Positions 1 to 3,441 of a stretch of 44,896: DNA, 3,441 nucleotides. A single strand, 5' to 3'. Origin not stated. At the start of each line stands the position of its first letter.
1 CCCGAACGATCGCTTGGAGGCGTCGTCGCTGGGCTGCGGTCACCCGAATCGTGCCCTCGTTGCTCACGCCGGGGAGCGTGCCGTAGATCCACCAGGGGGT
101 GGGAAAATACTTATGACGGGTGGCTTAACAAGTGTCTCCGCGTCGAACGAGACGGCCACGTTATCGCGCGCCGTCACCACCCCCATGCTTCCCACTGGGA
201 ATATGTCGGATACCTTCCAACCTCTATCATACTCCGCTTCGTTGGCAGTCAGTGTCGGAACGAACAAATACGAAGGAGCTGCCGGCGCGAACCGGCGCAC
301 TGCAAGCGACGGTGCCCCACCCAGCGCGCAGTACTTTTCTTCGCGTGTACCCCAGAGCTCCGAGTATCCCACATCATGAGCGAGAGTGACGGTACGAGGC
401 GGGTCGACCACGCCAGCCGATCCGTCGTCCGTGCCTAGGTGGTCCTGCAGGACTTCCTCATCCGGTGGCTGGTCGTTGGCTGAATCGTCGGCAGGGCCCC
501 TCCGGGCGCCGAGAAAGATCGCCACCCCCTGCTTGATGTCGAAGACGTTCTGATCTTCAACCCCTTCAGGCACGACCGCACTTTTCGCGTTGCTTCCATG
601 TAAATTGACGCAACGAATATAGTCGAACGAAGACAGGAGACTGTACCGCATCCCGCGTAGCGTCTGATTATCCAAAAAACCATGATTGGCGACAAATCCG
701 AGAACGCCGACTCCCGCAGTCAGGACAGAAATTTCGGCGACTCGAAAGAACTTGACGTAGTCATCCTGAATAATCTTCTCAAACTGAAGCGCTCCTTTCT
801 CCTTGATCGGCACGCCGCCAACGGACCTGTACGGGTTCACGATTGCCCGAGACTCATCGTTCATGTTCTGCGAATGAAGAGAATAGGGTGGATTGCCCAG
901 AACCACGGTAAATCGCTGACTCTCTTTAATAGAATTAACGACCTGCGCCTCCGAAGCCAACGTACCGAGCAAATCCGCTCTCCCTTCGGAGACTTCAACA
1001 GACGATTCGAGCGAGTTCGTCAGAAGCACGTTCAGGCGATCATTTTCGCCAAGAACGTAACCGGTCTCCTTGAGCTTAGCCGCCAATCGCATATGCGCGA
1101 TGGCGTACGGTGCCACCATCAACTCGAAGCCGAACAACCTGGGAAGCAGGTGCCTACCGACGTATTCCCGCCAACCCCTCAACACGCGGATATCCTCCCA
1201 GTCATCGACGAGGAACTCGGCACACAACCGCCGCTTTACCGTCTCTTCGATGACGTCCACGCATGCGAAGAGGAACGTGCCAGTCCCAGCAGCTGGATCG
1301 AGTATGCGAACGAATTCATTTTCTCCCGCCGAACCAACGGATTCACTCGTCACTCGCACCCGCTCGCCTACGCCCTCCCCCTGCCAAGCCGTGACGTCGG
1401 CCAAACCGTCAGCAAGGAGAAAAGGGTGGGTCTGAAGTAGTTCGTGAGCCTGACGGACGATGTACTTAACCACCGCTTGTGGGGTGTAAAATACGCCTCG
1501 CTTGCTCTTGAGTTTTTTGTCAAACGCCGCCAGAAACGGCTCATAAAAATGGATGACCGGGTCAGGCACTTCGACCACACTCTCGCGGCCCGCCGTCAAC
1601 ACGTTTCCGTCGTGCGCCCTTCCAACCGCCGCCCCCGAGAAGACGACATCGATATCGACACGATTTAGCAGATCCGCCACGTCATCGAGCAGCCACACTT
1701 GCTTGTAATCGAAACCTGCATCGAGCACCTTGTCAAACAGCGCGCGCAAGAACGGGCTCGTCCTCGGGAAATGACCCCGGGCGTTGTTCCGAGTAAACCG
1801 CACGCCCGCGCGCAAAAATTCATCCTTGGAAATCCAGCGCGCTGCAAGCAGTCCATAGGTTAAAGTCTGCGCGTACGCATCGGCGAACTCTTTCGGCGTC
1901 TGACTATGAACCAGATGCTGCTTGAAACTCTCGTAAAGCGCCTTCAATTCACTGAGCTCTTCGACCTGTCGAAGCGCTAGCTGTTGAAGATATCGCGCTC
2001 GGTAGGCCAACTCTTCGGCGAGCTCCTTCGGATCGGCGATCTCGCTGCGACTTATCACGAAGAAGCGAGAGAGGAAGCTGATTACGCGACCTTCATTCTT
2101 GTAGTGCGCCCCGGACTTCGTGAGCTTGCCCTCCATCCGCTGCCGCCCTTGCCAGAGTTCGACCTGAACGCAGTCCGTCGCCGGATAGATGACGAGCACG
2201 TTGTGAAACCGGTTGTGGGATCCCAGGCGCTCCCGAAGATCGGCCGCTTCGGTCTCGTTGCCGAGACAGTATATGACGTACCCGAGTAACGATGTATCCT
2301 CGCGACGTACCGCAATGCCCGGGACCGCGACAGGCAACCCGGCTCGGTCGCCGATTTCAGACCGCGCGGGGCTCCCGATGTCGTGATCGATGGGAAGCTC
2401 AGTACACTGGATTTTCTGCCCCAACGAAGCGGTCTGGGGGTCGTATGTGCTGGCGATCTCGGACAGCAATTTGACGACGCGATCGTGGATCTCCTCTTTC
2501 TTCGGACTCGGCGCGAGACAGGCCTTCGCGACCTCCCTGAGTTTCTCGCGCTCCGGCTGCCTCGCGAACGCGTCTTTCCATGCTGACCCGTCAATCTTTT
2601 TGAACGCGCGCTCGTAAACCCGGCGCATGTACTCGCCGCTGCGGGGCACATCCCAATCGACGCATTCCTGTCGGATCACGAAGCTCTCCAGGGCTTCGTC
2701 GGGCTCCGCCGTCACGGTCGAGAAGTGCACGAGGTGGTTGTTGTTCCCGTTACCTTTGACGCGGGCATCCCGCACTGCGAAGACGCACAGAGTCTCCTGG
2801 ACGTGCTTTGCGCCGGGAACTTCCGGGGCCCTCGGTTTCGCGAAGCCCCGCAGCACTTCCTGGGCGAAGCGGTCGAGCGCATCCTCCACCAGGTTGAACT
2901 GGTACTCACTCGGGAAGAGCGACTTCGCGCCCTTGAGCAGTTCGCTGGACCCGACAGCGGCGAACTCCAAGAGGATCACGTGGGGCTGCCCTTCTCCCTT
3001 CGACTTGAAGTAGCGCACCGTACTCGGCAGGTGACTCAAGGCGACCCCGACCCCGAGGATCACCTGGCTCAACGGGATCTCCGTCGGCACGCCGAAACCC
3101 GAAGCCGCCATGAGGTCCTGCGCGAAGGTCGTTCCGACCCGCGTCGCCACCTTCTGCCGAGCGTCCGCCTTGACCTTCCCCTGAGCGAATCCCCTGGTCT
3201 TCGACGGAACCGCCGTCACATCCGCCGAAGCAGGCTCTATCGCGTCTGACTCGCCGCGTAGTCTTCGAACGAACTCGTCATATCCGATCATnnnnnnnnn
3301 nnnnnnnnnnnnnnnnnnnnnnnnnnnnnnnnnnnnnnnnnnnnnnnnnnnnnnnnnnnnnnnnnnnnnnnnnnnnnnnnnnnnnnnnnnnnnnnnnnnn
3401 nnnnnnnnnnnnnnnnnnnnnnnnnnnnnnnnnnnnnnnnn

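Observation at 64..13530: Dynamin-like GTPase pair, membrane protein, SNF2 helicase and N6-adenine methyltransferase in one co-directional block: candidate undescribed defence-type system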

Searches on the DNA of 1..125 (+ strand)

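Call 80: search_dna_similar(query=window:1-125:+, collection=plasmids, mode=distant, max_evalue=0.01, max_rows=10)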
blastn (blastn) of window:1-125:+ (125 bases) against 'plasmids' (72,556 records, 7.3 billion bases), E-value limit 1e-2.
No match.

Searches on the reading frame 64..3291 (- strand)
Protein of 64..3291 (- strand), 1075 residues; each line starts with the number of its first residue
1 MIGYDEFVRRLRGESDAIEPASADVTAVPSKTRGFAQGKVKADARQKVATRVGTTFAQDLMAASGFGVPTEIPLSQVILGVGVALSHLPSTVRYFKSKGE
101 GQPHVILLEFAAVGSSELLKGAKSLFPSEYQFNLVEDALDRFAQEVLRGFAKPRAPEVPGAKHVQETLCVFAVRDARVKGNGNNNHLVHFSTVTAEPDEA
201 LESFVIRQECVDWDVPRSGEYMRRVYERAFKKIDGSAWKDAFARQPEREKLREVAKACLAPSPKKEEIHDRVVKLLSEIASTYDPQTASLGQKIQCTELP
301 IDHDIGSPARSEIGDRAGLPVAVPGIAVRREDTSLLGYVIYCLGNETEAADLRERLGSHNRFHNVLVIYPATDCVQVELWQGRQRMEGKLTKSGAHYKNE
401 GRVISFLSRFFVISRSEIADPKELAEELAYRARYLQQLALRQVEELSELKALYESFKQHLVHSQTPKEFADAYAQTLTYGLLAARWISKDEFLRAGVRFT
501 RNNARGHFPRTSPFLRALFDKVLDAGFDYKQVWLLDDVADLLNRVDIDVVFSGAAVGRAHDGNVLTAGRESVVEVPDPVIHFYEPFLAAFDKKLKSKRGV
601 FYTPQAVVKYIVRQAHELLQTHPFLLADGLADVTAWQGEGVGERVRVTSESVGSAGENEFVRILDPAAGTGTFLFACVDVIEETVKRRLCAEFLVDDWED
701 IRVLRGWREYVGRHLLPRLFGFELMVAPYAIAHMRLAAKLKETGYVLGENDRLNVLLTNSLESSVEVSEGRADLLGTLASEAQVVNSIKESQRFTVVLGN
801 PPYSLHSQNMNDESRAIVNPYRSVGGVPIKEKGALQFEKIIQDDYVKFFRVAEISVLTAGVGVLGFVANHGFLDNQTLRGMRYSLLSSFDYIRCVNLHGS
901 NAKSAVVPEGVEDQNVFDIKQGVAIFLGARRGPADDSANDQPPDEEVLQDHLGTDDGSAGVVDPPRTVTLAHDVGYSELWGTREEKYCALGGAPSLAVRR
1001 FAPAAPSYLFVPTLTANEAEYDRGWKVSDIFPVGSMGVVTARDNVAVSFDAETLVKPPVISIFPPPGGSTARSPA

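Call 3: search_protein_families(library=pfam, proteins=[window:64-3291:-], max_evalue=0.01)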
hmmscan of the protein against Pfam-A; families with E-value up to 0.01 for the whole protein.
window:64-3291:- (1075 aa): 2 families
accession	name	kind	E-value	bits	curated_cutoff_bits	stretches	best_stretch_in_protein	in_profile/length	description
PF02384.22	N6_Mtase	-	2e-08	34.4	20.4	1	579-615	6-42/311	N-6 DNA Methylase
PF07669.17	Eco57I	-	1.3e-06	29.1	25.3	1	720-898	4-166/171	Eco57I restriction-modification methylase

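Call 4: search_protein_families(library=padloc, proteins=[window:64-3291:-], max_evalue=0.01)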
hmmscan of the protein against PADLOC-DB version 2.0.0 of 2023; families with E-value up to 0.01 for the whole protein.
window:64-3291:- (1075 aa): 23 families
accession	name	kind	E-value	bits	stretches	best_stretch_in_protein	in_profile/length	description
PDLC03610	REase_MTase_IIG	-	2.6e-123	411.2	3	395-810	135-490/1096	Type IIG restriction enzyme-methyltransferase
PDLC03631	REase_MTase_IIG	-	2.1e-54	182.8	2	574-937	285-614/1086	Type IIG restriction enzyme-methyltransferase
PDLC03597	REase_MTase_IIG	-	1.8e-19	66.9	1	789-931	1021-1163/1646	Type IIG restriction enzyme-methyltransferase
PDLC03051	REase_MTase_I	-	3.8e-19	65.4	1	659-931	896-1148/1591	Type I restriction enzyme-methyltransferase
PDLC03621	REase_MTase_IIG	-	8.6e-17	58.4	1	659-926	335-580/1024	Type IIG restriction enzyme-methyltransferase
PDLC04134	mad2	-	2.8e-06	24.4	1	586-903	258-431/492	mads_2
PDLC03021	MTase_I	-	1.9e-05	21.7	0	662-737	187-220/491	Type I methyltransferase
PDLC03035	MTase_I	-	7.8e-05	19.4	1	581-612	157-188/653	Type I methyltransferase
PDLC03335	MTase_II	-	0.00036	17.3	0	773-816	175-217/607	Type II methyltransferase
PDLC03318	MTase_II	-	0.0007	16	0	660-703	365-403/723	Type II methyltransferase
PDLC03604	REase_MTase_IIG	-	0.00076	15.6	1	787-883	528-613/1011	Type IIG restriction enzyme-methyltransferase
PDLC03250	MTase_II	-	0.00089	16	0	658-686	189-217/775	Type II methyltransferase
PDLC03025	MTase_I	-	0.00091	16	0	662-687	185-210/569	Type I methyltransferase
PDLC03338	MTase_II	-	0.00092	16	0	589-616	120-147/604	Type II methyltransferase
PDLC03609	REase_MTase_IIG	-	0.0014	14.4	1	592-809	366-573/1066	Type IIG restriction enzyme-methyltransferase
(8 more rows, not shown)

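Call 5: search_protein_families(library=ncbifam, proteins=[window:64-3291:-], max_evalue=0.01)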
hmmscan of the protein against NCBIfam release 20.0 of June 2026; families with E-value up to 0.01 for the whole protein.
window:64-3291:- (1075 aa): 1 family
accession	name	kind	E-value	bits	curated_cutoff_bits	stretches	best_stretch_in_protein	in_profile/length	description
NF047738.1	antiphage_MADS2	equivalog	3.3e-05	22.4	720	1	661-889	333-536/654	methylation-associated defense system DNA methyltransferase MAD2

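Call 12: find_encoding_contigs(protein=window:64-3291:-, flank=10000, max_places=10)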
Protein window:64-3291:- (1075 aa): no gene with exactly this product is on record in the collection.

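Call 100: search_solved_structures(query=A6, max_evalue=0.01)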
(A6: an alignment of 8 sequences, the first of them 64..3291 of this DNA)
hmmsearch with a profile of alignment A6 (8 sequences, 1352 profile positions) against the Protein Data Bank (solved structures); distinct sequences matched with E-value up to 0.01: 6.
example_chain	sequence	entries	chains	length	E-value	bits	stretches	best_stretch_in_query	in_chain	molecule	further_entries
7lo5_A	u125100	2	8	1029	2.2e-63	217.7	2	698-1296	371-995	Site-specific DNA-methyltransferase (adenine-specific)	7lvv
5ffj_A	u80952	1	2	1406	1.4e-49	171.9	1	556-1324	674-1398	Endonuclease and methylase LlaGI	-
4xqk_A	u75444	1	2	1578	5.4e-49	170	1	640-1325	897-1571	LlaBIII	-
8cxz_A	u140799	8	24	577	5.1e-05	24.3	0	572-598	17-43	Site-specific DNA-methyltransferase (adenine-specific)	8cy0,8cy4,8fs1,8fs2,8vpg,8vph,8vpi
7lni_A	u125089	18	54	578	5.1e-05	24.3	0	572-598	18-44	Site-specific DNA-methyltransferase (adenine-specific)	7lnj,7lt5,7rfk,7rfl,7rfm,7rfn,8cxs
7qw5_A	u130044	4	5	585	0.00017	22.5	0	842-889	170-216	Modification methylase BseCI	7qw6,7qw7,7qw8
